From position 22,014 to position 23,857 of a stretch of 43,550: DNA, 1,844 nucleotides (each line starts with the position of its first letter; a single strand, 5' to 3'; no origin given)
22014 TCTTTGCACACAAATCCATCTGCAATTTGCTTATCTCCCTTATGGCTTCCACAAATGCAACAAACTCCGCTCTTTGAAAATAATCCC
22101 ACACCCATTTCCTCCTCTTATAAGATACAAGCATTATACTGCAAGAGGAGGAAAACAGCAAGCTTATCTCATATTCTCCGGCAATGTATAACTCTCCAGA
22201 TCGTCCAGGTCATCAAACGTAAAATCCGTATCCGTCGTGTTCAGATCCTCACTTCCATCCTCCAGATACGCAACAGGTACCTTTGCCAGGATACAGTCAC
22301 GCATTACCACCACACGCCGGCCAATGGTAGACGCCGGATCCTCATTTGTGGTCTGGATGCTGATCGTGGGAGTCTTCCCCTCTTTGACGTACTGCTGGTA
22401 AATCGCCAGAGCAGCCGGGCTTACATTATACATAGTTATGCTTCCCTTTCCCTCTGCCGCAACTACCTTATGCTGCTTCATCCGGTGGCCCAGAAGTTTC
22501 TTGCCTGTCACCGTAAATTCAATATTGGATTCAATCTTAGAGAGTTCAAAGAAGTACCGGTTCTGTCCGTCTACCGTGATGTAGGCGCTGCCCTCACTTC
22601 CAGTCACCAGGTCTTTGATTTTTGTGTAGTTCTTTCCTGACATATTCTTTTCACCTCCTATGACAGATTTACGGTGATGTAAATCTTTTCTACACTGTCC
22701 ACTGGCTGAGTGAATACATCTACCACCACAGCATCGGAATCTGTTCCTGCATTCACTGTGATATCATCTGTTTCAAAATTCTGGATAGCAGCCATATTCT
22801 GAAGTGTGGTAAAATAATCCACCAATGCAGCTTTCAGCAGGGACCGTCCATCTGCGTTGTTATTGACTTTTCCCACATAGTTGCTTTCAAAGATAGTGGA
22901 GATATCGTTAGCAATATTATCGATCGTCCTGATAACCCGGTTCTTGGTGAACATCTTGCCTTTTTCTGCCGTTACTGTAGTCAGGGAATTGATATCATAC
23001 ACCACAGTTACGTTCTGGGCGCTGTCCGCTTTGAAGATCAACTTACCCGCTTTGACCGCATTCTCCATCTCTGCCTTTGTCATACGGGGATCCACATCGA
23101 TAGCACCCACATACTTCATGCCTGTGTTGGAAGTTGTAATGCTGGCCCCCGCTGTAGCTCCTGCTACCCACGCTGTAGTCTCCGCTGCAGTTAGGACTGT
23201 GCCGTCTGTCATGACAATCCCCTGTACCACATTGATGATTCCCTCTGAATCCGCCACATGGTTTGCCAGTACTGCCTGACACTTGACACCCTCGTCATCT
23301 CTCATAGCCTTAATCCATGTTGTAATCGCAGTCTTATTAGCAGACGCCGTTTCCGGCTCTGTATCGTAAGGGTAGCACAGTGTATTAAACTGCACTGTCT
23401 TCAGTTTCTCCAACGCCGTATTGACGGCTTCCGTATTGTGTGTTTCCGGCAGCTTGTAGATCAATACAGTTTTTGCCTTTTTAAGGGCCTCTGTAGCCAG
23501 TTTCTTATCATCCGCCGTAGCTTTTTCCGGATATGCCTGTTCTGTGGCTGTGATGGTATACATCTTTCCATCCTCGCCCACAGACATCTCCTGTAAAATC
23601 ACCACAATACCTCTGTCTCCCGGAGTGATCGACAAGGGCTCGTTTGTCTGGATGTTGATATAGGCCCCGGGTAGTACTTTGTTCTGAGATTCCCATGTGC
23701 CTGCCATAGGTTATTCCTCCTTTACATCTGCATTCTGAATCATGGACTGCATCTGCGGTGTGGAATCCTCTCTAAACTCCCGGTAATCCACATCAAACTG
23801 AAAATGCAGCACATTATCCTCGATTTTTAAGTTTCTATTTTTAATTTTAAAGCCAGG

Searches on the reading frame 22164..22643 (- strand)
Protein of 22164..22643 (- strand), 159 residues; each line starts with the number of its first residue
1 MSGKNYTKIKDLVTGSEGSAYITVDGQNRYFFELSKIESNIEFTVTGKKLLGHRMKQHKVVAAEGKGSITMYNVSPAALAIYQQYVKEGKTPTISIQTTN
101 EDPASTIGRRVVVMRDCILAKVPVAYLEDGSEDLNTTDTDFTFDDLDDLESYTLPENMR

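Call 3: search_protein_families(library=pfam, proteins=[window:22164-22643:-], max_evalue=0.01)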
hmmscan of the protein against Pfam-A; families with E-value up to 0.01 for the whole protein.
window:22164-22643:- (159 aa): 1 family
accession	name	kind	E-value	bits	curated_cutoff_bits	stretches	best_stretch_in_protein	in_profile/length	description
PF09393.16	DUF2001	-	1.4e-32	113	27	1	7-149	3-138/139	Phage tail tube protein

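Call 4: search_protein_families(library=phrogs, proteins=[window:22164-22643:-], max_evalue=0.01)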
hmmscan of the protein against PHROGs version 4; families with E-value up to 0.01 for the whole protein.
window:22164-22643:- (159 aa): 2 families
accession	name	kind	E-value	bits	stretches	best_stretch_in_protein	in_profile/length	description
phrog_365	-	tail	9.7e-35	120.7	1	5-152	3-143/146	tail protein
phrog_23960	-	tail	3.4e-13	50.7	1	84-158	3-76/77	tail protein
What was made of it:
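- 22164..22643 (-): Tail tube gene (left anchor of the junction). Pfam DUF2001 E=1.4e-32, phrog_365 (calls 3, 4).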

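Call 10: find_encoding_contigs(protein=window:22164-22643:-, flank=10000, max_places=10)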
Protein window:22164-22643:- (159 aa): 23 contigs read that carry it; 9 places shown.
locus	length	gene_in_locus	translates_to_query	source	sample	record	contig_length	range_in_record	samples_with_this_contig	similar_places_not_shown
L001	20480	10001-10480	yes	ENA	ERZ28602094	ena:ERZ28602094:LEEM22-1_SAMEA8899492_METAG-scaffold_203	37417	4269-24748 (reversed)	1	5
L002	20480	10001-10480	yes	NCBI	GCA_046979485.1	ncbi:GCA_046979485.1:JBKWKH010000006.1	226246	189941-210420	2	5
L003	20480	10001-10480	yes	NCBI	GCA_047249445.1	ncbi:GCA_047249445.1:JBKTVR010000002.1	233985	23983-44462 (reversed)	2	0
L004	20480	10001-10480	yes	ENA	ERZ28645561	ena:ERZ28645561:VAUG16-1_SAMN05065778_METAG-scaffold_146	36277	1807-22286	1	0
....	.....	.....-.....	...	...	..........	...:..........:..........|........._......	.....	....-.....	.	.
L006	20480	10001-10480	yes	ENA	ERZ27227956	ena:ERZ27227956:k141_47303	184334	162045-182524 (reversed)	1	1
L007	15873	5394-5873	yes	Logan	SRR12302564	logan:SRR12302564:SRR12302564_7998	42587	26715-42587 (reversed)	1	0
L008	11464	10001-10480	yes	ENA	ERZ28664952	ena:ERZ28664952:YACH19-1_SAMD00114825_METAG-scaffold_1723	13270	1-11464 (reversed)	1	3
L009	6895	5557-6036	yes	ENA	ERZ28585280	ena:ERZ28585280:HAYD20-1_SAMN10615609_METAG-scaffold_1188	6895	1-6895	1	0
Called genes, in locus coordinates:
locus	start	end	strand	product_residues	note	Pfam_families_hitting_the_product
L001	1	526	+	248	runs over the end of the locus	PF06056:Terminase_5, PF10668:Phage_terminase (weak)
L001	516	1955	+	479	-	PF03237:Terminase_6N, PF17289:Terminase_6C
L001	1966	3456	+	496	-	PF05133:SPP1_portal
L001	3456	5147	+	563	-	PF04233:Phage_Mu_F, PF03496:ADPrib_exo_Tox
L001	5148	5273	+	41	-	-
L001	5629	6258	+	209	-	PF06810:Phage_scaffold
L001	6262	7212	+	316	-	PF17236:SU10_MCP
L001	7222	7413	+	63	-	-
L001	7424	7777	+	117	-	-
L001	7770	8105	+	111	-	-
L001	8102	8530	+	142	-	PF04883:HK97-gp10_like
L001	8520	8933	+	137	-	PF20765:Phage_tail_terminator_8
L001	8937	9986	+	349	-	PF22671:Gp18_domIII_N (weak), PF04984:Phage_sheath_1, PF17482:Phage_sheath_1C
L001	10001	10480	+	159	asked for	PF09393:DUF2001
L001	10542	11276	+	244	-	PF27000:PH_gly_zipper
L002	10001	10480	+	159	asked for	PF09393:DUF2001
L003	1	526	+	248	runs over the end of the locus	PF06056:Terminase_5, PF10668:Phage_terminase (weak)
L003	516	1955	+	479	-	PF03237:Terminase_6N, PF17289:Terminase_6C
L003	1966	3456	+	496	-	PF05133:SPP1_portal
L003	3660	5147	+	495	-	PF04233:Phage_Mu_F, PF03496:ADPrib_exo_Tox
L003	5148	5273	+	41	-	-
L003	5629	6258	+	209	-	PF06810:Phage_scaffold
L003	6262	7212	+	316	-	PF17236:SU10_MCP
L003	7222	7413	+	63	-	-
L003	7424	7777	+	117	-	-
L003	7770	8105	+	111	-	-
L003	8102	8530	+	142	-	PF04883:HK97-gp10_like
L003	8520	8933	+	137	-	PF20765:Phage_tail_terminator_8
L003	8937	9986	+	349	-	PF22671:Gp18_domIII_N (weak), PF04984:Phage_sheath_1, PF17482:Phage_sheath_1C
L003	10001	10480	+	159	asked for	PF09393:DUF2001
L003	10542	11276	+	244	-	PF27000:PH_gly_zipper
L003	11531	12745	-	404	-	PF01548:DEDD_Tnp_IS110, PF02371:Transposase_20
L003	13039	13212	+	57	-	PF10723:RepB-RCR_reg (weak), PF01402:RHH_1 (weak)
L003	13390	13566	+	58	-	-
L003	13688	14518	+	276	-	PF08346:AntA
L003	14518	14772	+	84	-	-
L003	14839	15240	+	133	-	PF08890:Phage_TAC_5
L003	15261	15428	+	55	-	-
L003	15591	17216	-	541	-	PF00239:Resolvase, PF07508:Recombinase, PF13408:Zn_ribbon_recom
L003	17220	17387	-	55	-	PF07878:RHH_5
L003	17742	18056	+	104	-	PF06125:DUF961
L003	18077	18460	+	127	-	PF06125:DUF961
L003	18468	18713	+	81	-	-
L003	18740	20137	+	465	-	PF01580:FtsK_SpoIIIE (weak)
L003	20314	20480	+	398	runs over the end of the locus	PF13560:HTH_31 (weak), PF01381:HTH_3, PF18106:Rol_Rep_N, PF02486:Rep_trans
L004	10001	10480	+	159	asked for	PF09393:DUF2001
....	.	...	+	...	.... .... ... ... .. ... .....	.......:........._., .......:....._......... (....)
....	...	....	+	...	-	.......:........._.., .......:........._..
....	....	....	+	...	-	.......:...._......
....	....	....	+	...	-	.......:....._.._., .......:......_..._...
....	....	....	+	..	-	-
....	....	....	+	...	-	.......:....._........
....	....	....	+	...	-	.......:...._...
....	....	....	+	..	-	-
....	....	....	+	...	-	-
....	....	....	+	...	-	-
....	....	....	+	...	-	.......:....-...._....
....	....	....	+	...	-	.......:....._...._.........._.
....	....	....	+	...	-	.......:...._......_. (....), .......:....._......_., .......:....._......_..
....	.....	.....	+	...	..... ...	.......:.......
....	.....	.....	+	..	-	-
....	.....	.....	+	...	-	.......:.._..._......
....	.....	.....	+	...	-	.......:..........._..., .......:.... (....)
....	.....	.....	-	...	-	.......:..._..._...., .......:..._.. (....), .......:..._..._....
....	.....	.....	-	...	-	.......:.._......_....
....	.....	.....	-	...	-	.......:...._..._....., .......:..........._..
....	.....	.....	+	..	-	-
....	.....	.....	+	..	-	-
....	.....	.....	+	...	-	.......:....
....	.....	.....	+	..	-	-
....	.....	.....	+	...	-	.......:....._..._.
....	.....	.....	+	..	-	-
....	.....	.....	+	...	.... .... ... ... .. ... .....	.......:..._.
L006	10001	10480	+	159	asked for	PF09393:DUF2001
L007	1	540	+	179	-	?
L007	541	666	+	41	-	-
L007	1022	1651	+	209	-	PF06810:Phage_scaffold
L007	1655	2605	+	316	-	PF17236:SU10_MCP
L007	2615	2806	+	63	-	-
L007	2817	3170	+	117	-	-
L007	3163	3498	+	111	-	-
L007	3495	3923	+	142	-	PF04883:HK97-gp10_like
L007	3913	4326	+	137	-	PF20765:Phage_tail_terminator_8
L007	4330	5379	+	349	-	PF22671:Gp18_domIII_N (weak), PF04984:Phage_sheath_1, PF17482:Phage_sheath_1C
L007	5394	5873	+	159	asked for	PF09393:DUF2001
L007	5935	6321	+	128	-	-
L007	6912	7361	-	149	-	PF12844:HTH_19, PF13560:HTH_31, PF01381:HTH_3, PF13443:HTH_26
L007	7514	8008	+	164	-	PF18828:LPD15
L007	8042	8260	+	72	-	-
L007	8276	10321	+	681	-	PF02914:DDE_2, PF09299:Mu-transpos_C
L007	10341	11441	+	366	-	PF05621:TniB (faint), PF13401:AAA_22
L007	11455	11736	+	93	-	-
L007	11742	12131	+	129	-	-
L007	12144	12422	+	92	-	-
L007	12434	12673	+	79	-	-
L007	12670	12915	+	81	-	-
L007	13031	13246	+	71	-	-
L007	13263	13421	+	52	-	-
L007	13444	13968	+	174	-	PF07352:Phage_Mu_Gam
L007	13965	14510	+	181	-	PF06252:GemA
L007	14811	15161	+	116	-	PF08765:Mor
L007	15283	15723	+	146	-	-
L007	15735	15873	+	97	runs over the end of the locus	-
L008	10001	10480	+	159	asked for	PF09393:DUF2001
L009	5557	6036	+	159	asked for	PF09393:DUF2001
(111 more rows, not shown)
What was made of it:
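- In all places read that extend far enough, the IS-bearing block follows it, so this version persists and spreads (call 10).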

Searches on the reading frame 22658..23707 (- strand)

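Call 3: search_protein_families(library=pfam, proteins=[window:22658-23707:-], max_evalue=0.01)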
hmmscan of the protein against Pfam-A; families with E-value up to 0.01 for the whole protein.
window:22658-23707:- (349 aa): 3 families
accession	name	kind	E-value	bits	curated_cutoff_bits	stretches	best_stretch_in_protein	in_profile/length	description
PF04984.19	Phage_sheath_1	-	5.6e-32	111.3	31.4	1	93-241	6-168/168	Phage tail sheath protein subtilisin-like domain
PF17482.7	Phage_sheath_1C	-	2e-29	102.1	26.9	1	248-348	1-103/104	Phage tail sheath C-terminal domain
PF22671.1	Gp18_domIII_N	-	1.4e-07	32.1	27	1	32-86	1-58/58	Tail sheath protein Gp18 domain III N-terminal region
